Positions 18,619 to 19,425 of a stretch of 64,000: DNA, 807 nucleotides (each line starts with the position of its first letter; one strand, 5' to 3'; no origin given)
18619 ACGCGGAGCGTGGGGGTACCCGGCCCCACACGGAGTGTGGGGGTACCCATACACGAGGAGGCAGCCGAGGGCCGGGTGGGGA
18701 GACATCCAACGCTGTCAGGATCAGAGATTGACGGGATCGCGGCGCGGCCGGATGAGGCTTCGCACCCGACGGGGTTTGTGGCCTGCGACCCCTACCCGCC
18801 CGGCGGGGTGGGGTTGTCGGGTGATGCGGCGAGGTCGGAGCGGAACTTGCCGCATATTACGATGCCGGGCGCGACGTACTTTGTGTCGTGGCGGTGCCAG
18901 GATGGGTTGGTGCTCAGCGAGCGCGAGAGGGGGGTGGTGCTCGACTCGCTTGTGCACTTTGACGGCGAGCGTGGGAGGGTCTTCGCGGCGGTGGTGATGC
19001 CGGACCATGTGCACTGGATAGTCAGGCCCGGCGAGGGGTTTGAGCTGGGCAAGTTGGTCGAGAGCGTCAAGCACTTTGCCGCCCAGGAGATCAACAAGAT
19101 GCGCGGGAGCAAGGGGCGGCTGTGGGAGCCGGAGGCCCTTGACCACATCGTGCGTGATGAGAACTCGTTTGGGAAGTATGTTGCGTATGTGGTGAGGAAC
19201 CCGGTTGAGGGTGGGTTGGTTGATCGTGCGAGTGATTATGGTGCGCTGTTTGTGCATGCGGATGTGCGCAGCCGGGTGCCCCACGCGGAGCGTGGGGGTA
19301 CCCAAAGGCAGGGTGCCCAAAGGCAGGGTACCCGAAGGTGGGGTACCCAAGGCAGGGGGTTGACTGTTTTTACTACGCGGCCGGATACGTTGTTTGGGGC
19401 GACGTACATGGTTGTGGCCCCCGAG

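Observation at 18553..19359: Apparently intact RAYT (REP-associated HUH tyrosine transposase) domain, with its REP hairpins, embedded in-frame in the essential leuS gene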

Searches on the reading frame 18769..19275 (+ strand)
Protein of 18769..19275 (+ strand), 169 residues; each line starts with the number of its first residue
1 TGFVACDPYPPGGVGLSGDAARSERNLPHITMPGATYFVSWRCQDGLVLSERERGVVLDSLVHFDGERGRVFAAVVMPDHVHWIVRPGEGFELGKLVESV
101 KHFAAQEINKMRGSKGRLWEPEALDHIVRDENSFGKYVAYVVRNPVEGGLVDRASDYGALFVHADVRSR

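Call 15: find_related_loci(query=A2, collection=genome_contigs, flank=6000)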
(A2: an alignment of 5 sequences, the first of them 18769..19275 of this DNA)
Query A2 (169 aa) in genome_contigs; peptide patterns used: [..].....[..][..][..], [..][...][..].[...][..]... (x = any residue, [..] = any of these).
600 stretches matched a pattern (row limit reached: there are more); 572 encode a relative of the query (tblastn E <= 1e-3); the best 80 are kept; 80 distinct loci.
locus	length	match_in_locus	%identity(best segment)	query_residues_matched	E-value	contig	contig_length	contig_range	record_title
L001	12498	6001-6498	61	1-166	3e-65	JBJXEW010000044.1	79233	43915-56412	MAG: Phycisphaerales bacterium isolate F1F2.bin.99 k127_3561978, whole genome shotgun sequence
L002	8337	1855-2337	57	3-163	7e-60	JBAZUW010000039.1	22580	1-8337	MAG: Phycisphaerales bacterium isolate SO_2017_GW1_238 NODE_9041_length_22580_cov_0.905536_OW334_2017, whole genome shot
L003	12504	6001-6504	52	2-169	5e-57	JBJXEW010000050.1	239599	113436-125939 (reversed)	MAG: Phycisphaerales bacterium isolate F1F2.bin.99 k127_4796119, whole genome shotgun sequence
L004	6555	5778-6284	50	2-166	1e-53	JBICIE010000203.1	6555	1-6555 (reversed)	MAG: Phycisphaerales bacterium JB039 k141_259065, whole genome shotgun sequence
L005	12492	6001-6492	49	2-165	2e-50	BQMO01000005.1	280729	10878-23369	MAG: Phycisphaerae bacterium HBSAPP03 DNA, sequence05, whole genome shotgun sequence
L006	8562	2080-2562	48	2-162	3e-49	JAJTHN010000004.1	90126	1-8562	MAG: Phycisphaeraceae bacterium isolate CoA8_V101 k141_1541229, whole genome shotgun sequence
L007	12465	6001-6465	49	2-157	2e-47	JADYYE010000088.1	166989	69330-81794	MAG: Phycisphaerales bacterium isolate SJ514 c_000000916957, whole genome shotgun sequence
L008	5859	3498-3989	47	2-166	2e-46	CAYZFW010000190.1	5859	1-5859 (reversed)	MAG TPA_asm: uncultured Phycisphaeraceae bacterium isolate SRP287051_co2_107 genome assembly, contig: NODE_20367_length_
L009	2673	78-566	48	1-165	4e-45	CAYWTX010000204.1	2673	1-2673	MAG TPA_asm: uncultured Planctomycetaceae bacterium isolate binchicken_co255_29 genome assembly, contig: k141_4693748, w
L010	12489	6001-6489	45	2-165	4e-44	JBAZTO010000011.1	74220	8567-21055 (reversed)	MAG: Phycisphaerae bacterium isolate SO_2017_GW1_204 NODE_2063_length_74220_cov_2.185227_OW334_2017, whole genome shotgu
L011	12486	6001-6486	49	2-166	8e-43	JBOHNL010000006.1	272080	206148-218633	MAG: Phycisphaerales bacterium isolate H1-B2_metawrap_bin.1 k127_174486, whole genome shotgun sequence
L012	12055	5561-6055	43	3-169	1e-41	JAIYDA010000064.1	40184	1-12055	MAG: Planctomycetaceae bacterium isolate H1_MAG_00021 pond_H1_MAG_00021_000000000076, whole genome shotgun sequence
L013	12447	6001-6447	43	23-165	2e-39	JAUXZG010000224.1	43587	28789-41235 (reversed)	MAG: Desulfobaccales bacterium isolate C18_maxbin.032 C18_k141_239717, whole genome shotgun sequence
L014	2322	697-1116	44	23-157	8e-39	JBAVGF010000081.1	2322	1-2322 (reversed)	MAG: Thermodesulfobacteriota bacterium isolate MFD06953_ilm_asm_bin13 k127_309960, whole genome shotgun sequence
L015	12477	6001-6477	53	2-162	1e-50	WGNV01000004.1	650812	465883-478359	MAG: Tepidisphaera sp. isolate RI_211 c_000000024134, whole genome shotgun sequence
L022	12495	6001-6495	37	1-165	2e-33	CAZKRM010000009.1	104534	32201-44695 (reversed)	MAG TPA_asm: uncultured Nitrospiraceae bacterium isolate SRP090828_co1_132 genome assembly, contig: NODE_25_length_10453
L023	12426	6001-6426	44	24-162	2e-33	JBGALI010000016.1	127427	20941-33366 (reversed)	MAG: Phycisphaerales bacterium isolate MAG_AAO_H125.64 AAOH125-64_opera_contig_599, whole genome shotgun sequence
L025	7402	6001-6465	40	17-167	4e-33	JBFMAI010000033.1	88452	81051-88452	MAG: Planctomycetota bacterium isolate MAG134 MAG134_33, whole genome shotgun sequence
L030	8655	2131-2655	35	2-157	2e-32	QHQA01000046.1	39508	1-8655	MAG: Verrucomicrobia bacterium isolate AV16 14_0903_13_30cm_scaffold_1040485_curated, whole genome shotgun sequence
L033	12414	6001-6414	41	18-150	1e-31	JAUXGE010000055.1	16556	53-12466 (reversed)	MAG: Planctomycetota bacterium isolate CSMAG_2921 CSMAG_2921_k117_5634657_length_16556_cov_24.0000, whole genome shotgun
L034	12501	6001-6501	40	1-157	2e-31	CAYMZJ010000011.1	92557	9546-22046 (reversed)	MAG TPA_asm: uncultured Phycisphaeraceae bacterium isolate SRP215229_co1_209 genome assembly, contig: NODE_106_length_92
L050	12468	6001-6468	35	12-157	3e-30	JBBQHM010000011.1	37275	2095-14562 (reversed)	MAG: Chthoniobacterales bacterium isolate Co_metawrap_904 Cmw_904_k141_26726717_length_37275_cov_9.0000, whole genome sh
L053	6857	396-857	37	16-162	5e-30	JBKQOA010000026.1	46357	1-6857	MAG: Limisphaerales bacterium isolate LASCr2D2E2F__bin_97 LASCr2D2E2F_000000066356, whole genome shotgun sequence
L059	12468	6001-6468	35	23-168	7e-30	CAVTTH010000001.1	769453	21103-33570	MAG: uncultured Verrucomicrobiae bacterium isolate MFD00822.bin.1.61 genome assembly, contig: contig_24999, whole genome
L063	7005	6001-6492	37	10-157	9e-30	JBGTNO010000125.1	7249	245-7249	MAG: Chthoniobacterales bacterium isolate JTS-RE39 k141_9547204, whole genome shotgun sequence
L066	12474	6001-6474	40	11-157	1e-29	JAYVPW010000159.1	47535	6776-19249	MAG: Spartobacteria bacterium isolate GL72_UP_concoct_117 GL72_UP_concoct_117_158, whole genome shotgun sequence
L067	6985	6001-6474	37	1-163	1e-29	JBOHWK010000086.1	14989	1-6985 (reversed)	MAG: Candidatus Binataceae bacterium isolate TC-S_metabat2.bin.46 k127_1185541, whole genome shotgun sequence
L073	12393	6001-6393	42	25-151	6e-29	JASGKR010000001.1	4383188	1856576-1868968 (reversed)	MAG: Phycisphaerales bacterium isolate 5N602 JMF-2111-06-0005.ont.bin.602_0, whole genome shotgun sequence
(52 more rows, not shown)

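Call 20: search_protein_families(library=pfam, proteins=[L007:4381-8640:+, L023:3898-8496:+, L030:1015-3735:+, L034:5458-6825:+, L022:5125-8745:+, L033:5032-7464:+, L066:5083-7698:+, L059:4111-7398:+, L053:3-2612:+], max_evalue=0.0001)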
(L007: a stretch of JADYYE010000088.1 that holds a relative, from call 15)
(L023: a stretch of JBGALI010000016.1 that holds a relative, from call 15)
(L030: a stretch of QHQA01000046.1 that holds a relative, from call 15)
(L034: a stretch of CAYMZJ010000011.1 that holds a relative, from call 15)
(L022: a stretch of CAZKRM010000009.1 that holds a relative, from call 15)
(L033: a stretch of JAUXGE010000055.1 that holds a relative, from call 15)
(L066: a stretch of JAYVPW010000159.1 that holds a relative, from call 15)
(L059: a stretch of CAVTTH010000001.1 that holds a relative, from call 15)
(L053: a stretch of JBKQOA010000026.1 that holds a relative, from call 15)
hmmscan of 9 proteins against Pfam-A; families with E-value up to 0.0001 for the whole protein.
L007:4381-8640:+ (1420 aa): 5 families
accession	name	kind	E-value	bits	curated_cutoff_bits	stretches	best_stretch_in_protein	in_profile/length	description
PF00133.28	tRNA-synt_1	-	3.6e-109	365.7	22.7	3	66-502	3-202/414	tRNA synthetases class I (I, L, M and V)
PF08264.19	Anticodon_1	-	6.8e-29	101.1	25.1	1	1140-1292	1-143/148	Anticodon-binding domain of tRNA ligase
PF09334.17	tRNA-synt_1g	-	1.5e-15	57.4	20.1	1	97-176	8-88/391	tRNA synthetases class I (M)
PF10458.14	Val_tRNA-synt_C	-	4.3e-12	46.6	25.9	1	1354-1418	2-66/66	Valyl tRNA synthetase tRNA binding arm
PF01797.21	Y1_Tnp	-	1.7e-05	25.3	23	1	603-660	37-100/121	Transposase IS200 like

L023:3898-8496:+ (1533 aa): 5 families
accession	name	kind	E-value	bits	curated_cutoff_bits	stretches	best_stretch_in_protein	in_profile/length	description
PF00133.28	tRNA-synt_1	-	1.7e-106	356.9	22.7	3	196-645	2-205/414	tRNA synthetases class I (I, L, M and V)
PF08264.19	Anticodon_1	-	4.6e-33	114.6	25.1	1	1253-1406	1-143/148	Anticodon-binding domain of tRNA ligase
PF09334.17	tRNA-synt_1g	-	4.9e-17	62.2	20.1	2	229-316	9-97/391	tRNA synthetases class I (M)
PF10458.14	Val_tRNA-synt_C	-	3.8e-12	46.7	25.9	1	1471-1532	4-65/66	Valyl tRNA synthetase tRNA binding arm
PF01406.26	tRNA-synt_1e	-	8.2e-05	22.6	27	0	1141-1189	235-283/301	tRNA synthetases class I (C) catalytic domain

L030:1015-3735:+ (907 aa): 6 families
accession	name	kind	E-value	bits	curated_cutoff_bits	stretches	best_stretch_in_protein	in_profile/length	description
PF00270.35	DEAD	-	1.1e-20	74.4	26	2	270-351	1-79/167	DEAD/DEAH box helicase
PF17191.10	RecG_wedge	-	2.8e-18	66.5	23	1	24-176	15-157/162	RecG wedge domain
PF00271.37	Helicase_C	-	4.4e-17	62.8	23.5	1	688-796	11-108/110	Helicase conserved C-terminal domain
PF19833.4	RecG_dom3_C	-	1e-15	58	26.8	1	824-893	1-71/87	ATP-dependent DNA helicase RecG, domain 3, C-terminal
PF04851.21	ResIII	-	2.8e-11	44.1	22.5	1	267-341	2-77/164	Type III restriction enzyme, res subunit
PF01797.21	Y1_Tnp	-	3.8e-05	24.2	23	0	415-510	5-93/121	Transposase IS200 like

L034:5458-6825:+ (456 aa): 2 families
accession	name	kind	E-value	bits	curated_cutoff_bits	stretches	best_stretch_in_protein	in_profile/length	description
PF01725.21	Ham1p_like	-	6e-49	166.9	22.5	2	34-169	1-122/186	Ham1 family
PF01797.21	Y1_Tnp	-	2.7e-06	27.9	23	1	260-331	46-117/121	Transposase IS200 like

L022:5125-8745:+ (1207 aa): 1 family
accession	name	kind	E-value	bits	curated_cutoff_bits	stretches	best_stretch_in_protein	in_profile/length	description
PF06634.17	DUF1156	-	3.9e-24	85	24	1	30-89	2-60/73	Protein of unknown function (DUF1156)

L033:5032-7464:+ (811 aa): 3 families
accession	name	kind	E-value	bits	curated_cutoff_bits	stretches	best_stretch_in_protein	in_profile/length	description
PF01808.24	AICARFT_IMPCHas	-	2.6e-78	264.1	25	2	542-738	132-309/311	AICARFT/IMPCHase bienzyme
PF02142.27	MGS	-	1.5e-23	83.1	24.1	1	28-142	2-93/94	MGS-like domain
PF01797.21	Y1_Tnp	-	1.5e-05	25.6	23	1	373-454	39-120/121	Transposase IS200 like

L066:5083-7698:+ (872 aa): 3 families
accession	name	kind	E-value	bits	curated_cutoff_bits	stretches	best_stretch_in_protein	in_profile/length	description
PF00587.30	tRNA-synt_2b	-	2.3e-36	126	29.3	1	552-762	8-179/179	tRNA synthetase class II core domain (G, H, P, S and T)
PF07973.19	tRNA_SAD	-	2.6e-13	50.1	24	1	135-181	4-44/44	Threonyl and Alanyl tRNA synthetase second additional domain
PF03129.25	HGTP_anticodon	-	5.9e-13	49.2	21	1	774-849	1-77/94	Anticodon binding domain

L059:4111-7398:+ (1096 aa): 5 families
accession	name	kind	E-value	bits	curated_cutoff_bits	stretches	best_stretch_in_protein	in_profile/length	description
PF02965.22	Met_synt_B12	-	2.1e-127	424.6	25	1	810-1080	2-273/273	Vitamin B12 dependent methionine synthase, activation domain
PF00809.28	Pterin_bind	-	3.3e-62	210.7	25.5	1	31-269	1-244/244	Pterin binding enzyme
PF02607.22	B12-binding_2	-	2.5e-26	92.1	23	1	327-400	1-73/74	B12 binding domain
PF02310.24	B12-binding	-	1.9e-19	70.1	32.1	1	418-507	3-92/121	B12 binding domain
PF01797.21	Y1_Tnp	-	5.9e-05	23.6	23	0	672-732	36-86/121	Transposase IS200 like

L053:3-2612:+ (870 aa): 6 families
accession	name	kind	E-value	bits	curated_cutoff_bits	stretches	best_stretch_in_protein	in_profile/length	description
PF00270.35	DEAD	-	2e-19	70.4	26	1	321-469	16-162/167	DEAD/DEAH box helicase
PF00271.37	Helicase_C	-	8.8e-13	48.9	23.5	1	604-700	26-108/110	Helicase conserved C-terminal domain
PF18074.6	PriA_C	-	1.3e-12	48.8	26.9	1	745-866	1-95/95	Primosomal protein N C-terminal domain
PF04851.21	ResIII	-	1.4e-12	48.3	22.5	1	318-466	22-162/164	Type III restriction enzyme, res subunit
PF18319.7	Zn_ribbon_PriA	-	3.8e-08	33.6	26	1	556-582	1-27/27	PriA DNA helicase Cys-rich region (CRR) domain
PF01797.21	Y1_Tnp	-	7.6e-07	29.7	23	1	150-244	5-99/121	Transposase IS200 like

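Call 22: search_protein_families(library=pfam, proteins=[L001:3661-7053:+, L005:5194-6912:+, L063:4714-7005:+, L067:4804-6486:+, L050:2452-7440:+, L011:4240-8304:+, L073:4381-7170:+, L025:5059-7287:+], max_evalue=0.0001)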
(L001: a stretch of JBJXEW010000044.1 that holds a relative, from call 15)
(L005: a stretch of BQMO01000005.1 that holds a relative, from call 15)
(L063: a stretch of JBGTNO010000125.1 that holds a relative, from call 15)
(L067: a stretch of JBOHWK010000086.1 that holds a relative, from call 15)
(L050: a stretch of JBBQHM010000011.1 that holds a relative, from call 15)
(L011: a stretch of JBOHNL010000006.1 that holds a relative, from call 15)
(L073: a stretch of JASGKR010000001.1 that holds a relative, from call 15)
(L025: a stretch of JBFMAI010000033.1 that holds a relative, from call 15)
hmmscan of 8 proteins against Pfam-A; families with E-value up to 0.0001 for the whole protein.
L001:3661-7053:+ (1131 aa): 2 families
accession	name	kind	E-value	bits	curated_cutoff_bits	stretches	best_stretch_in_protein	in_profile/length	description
PF00155.27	Aminotran_1_2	-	7.8e-47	160.6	19.7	2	556-740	2-195/361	Aminotransferase class I and II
PF01053.26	Cys_Met_Meta_PP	-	2e-05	23.8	27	1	604-736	56-179/381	Cys/Met metabolism PLP-dependent enzyme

L005:5194-6912:+ (573 aa): 3 families
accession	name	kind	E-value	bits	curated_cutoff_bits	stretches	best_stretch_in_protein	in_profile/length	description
PF01715.23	IPPT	-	4.9e-81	272.4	23.6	2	74-214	1-145/243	IPP transferase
PF01745.22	IPT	-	5.7e-06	26.3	20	0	36-93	3-55/233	Isopentenyl transferase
PF01797.21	Y1_Tnp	-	8.4e-05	23.1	23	0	335-390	39-100/121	Transposase IS200 like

L063:4714-7005:+ (764 aa): 1 family
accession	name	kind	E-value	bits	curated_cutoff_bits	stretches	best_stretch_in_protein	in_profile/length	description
PF01411.24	tRNA-synt_2c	-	5.3e-171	570.3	30.3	2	8-424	1-377/552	tRNA synthetases class II (A)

L067:4804-6486:+ (561 aa): 1 family
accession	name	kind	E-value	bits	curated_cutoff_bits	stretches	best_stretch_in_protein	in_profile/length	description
PF01797.21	Y1_Tnp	-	4.7e-09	36.9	23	1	452-537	31-120/121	Transposase IS200 like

L050:2452-7440:+ (1663 aa): 6 families
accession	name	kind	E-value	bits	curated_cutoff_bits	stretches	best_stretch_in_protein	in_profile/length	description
PF02965.22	Met_synt_B12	-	5.8e-114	380.6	25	1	1369-1633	2-272/273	Vitamin B12 dependent methionine synthase, activation domain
PF02574.22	S-methyl_trans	-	2.3e-85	287.3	22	1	31-364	1-283/283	Homocysteine S-methyltransferase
PF00809.28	Pterin_bind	-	6e-57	193.5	25.5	1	594-831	1-244/244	Pterin binding enzyme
PF02607.22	B12-binding_2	-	8e-25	87.3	23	1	890-962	2-73/74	B12 binding domain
PF02310.24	B12-binding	-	5.4e-22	78.3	32.1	1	978-1069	1-92/121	B12 binding domain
PF01797.21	Y1_Tnp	-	8.3e-13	49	23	1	410-495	7-83/121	Transposase IS200 like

L011:4240-8304:+ (1355 aa): 6 families
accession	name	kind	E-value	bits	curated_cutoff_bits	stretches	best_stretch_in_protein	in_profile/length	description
PF00133.28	tRNA-synt_1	-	1.7e-109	366.8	22.7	2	59-533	4-201/414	tRNA synthetases class I (I, L, M and V)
PF08264.19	Anticodon_1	-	1.4e-33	116.3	25.1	1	1080-1233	1-143/148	Anticodon-binding domain of tRNA ligase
PF09334.17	tRNA-synt_1g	-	1.8e-15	57.1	20.1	1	89-170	8-90/391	tRNA synthetases class I (M)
PF10458.14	Val_tRNA-synt_C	-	1e-11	45.4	25.9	1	1291-1355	1-65/66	Valyl tRNA synthetase tRNA binding arm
PF01797.21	Y1_Tnp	-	1.4e-06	28.9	23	1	649-705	37-99/121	Transposase IS200 like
PF01406.26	tRNA-synt_1e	-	1.5e-05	24.9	27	0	969-1017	236-284/301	tRNA synthetases class I (C) catalytic domain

L073:4381-7170:+ (930 aa): 3 families
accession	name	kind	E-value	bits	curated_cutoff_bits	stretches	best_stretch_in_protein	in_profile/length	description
PF00133.28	tRNA-synt_1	-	3.6e-93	313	22.7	3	62-489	3-203/414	tRNA synthetases class I (I, L, M and V)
PF09334.17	tRNA-synt_1g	-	1.8e-10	40.6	20.1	1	93-232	8-128/391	tRNA synthetases class I (M)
PF01797.21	Y1_Tnp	-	9.9e-05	22.9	23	0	580-663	37-120/121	Transposase IS200 like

L025:5059-7287:+ (743 aa): 1 family
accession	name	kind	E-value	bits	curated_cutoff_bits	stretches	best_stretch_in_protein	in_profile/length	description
PF06634.17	DUF1156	-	9.9e-28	96.5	24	1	16-85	1-71/73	Protein of unknown function (DUF1156)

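Call 36: find_homologous_proteins(query=A2, max_evalue=1e-10)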
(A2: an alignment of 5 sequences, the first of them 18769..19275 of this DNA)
Query A2 (5 sequences) (169 aa, profile of the alignment): 1768 proteins with E <= 1e-10 among 3472 candidates; the best 120 are listed.
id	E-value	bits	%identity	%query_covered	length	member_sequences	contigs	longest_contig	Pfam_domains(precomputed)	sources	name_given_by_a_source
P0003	5.1e-81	288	41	94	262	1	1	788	PF13603.13,PF01797.22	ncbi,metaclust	ncbi:unnamed protein product, partial [marine sediment metagenome]|metaclust:status=active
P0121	8.2e-52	193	54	82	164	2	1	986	-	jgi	jgi:REP element-mobilizing transposase RayT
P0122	2.0e-47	179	43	85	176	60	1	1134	-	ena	-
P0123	4.2e-46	175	40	82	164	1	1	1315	PF01797.22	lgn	-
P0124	4.6e-46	175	49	74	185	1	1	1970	PF01797.22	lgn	-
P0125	5.8e-46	174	42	96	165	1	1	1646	PF01797.22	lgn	-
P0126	7.1e-46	174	43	85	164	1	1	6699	-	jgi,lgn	jgi:REP element-mobilizing transposase RayT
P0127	1.3e-45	173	42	89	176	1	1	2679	-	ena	-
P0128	1.7e-45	173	43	84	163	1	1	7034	PF01797.22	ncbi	ncbi:MAG: transposase, partial [Terriglobia bacterium]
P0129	4.4e-45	171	47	83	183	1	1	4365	PF01797.22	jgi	jgi:REP element-mobilizing transposase RayT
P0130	7.5e-45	171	40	85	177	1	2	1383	PF01797.22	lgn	-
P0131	9.6e-45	170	44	82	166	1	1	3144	-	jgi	jgi:putative transposase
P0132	1.8e-44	169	40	98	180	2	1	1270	PF01797.22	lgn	-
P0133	2.2e-44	169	43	89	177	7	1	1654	PF01797.22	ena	-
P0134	1.5e-43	166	44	82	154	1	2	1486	PF01797.22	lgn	-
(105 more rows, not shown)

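Call 38: search_solved_structures(query=window:18769-19275:+, max_evalue=1, show_alignments=2)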
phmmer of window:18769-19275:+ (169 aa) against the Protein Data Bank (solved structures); distinct sequences matched with E-value up to 1: 2.
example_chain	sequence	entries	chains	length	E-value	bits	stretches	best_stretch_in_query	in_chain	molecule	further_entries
4er8_A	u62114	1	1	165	2.6e-06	30.8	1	70-166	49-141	TnpArep for protein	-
11fs_C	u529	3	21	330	0.1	15.7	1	17-74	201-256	Cas7c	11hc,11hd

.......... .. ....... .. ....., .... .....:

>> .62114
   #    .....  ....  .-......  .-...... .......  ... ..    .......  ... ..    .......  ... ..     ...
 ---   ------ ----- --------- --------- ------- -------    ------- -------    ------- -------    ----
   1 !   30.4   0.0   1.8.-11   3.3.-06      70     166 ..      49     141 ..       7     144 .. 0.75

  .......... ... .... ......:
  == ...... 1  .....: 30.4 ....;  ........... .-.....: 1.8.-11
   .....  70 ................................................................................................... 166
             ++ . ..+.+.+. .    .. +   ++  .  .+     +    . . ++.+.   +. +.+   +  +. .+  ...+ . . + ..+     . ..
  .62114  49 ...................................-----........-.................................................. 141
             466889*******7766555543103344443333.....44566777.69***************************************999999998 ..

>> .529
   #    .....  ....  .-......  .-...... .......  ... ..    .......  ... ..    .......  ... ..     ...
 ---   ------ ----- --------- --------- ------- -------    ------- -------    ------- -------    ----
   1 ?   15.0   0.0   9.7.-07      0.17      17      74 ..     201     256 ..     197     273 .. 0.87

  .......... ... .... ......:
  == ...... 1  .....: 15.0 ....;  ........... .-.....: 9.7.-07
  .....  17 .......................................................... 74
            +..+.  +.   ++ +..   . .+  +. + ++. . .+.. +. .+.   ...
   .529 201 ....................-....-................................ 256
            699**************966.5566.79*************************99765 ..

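Call 56: predict_structure(alignment_id=A3)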
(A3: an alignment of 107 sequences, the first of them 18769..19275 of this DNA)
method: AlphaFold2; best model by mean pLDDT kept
length: 169 residues; sequences in the alignment: 107
mean_pLDDT: 88.2   pTM: 0.81
mean pLDDT of the five models: 88.2, 87.7, 87.5, 87.4, 86.7
residues with pLDDT >= 90: 128; 70-90: 12; 50-70: 20; < 50: 9
segments of 3 or more residues with pLDDT < 50: 1-3, 13-16
pLDDT, mean of each block of 10 residues (from residue 1): 53 51 58 92 97 98 96 98 96 94 98 97 85 96 98 98 93
secondary structure, 60 per line:
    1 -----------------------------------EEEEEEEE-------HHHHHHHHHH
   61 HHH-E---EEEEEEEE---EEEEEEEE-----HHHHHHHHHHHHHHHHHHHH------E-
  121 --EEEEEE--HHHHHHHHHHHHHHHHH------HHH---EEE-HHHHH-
elements in order: E36-43 H51-63 E69-76 E80-87 H93-112 E123-128 H131-147 E160-162 H164-168

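Call 59: fold_search(model_id=the predicted structure, library=pdb)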
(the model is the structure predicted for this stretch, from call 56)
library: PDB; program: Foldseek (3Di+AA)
matches with E <= 10: 1226; with E <= 0.001: 18
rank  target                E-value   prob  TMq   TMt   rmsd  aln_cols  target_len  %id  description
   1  4er8_A                8.7e-08  1.00  0.63  0.64   3.1       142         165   24  Structure of the REP associates tyrosine transposase bound to a REP hairpin (released 2012-08-15)
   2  2f4f_A                9.0e-05  1.00  0.43  0.54  11.4       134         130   24  Crystal structure of IS200 transposase (released 2005-12-13)
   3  2xma_A                1.7e-04  1.00  0.43  0.51   6.6       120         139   20  DEINOCOCCUS RADIODURANS ISDRA2 TRANSPOSASE RIGHT END DNA COMPLEX (released 2010-10-13)
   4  2ec2_E                2.3e-04  1.00  0.44  0.55   6.8       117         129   22  Crystal structure of transposase from Sulfolobus tokodaii (released 2007-02-27)
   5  2xm3_A                2.5e-04  1.00  0.42  0.55   6.4       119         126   20  Deinococcus radiodurans ISDra2 Transposase Left end DNA complex (released 2010-10-13)
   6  2ec2_B                2.5e-04  1.00  0.43  0.53   6.9       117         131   22  Crystal structure of transposase from Sulfolobus tokodaii (released 2007-02-27)
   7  2ec2_F                2.8e-04  1.00  0.43  0.53   6.9       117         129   23  Crystal structure of transposase from Sulfolobus tokodaii (released 2007-02-27)
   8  2ec2_A                3.1e-04  1.00  0.43  0.54   6.9       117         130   22  Crystal structure of transposase from Sulfolobus tokodaii (released 2007-02-27)
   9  2xqc_D                3.3e-04  1.00  0.41  0.51   6.8       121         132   19  DEINOCOCCUS RADIODURANS ISDRA2 TRANSPOSASE COMPLEXED WITH LEFT END RECOGNITION AND CLEAVAGE SITE AND ZN (released 2010-10-13)
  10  2xma_B                3.5e-04  1.00  0.44  0.54   6.5       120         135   19  DEINOCOCCUS RADIODURANS ISDRA2 TRANSPOSASE RIGHT END DNA COMPLEX (released 2010-10-13)
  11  2xma_E                3.7e-04  1.00  0.41  0.48   6.9       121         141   19  DEINOCOCCUS RADIODURANS ISDRA2 TRANSPOSASE RIGHT END DNA COMPLEX (released 2010-10-13)
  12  2xo6_D                4.5e-04  1.00  0.43  0.55   6.6       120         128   18  DEINOCOCCUS RADIODURANS ISDRA2 TRANSPOSASE Y132F MUTANT COMPLEXED WITH LEFT END RECOGNITION AND CLEAVAGE SITE (released 2010-10-13)
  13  2vjv_A                4.5e-04  1.00  0.45  0.58   6.3       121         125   16  Crystal structure of the IS608 transposase in complex with left end 26-mer DNA hairpin and a 6-mer DNA representing th (released 2008-02-19)
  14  2xm3_C                4.5e-04  1.00  0.41  0.53   6.4       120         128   19  Deinococcus radiodurans ISDra2 Transposase Left end DNA complex (released 2010-10-13)
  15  2xm3_B                5.3e-04  1.00  0.43  0.54   6.1       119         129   20  Deinococcus radiodurans ISDra2 Transposase Left end DNA complex (released 2010-10-13)
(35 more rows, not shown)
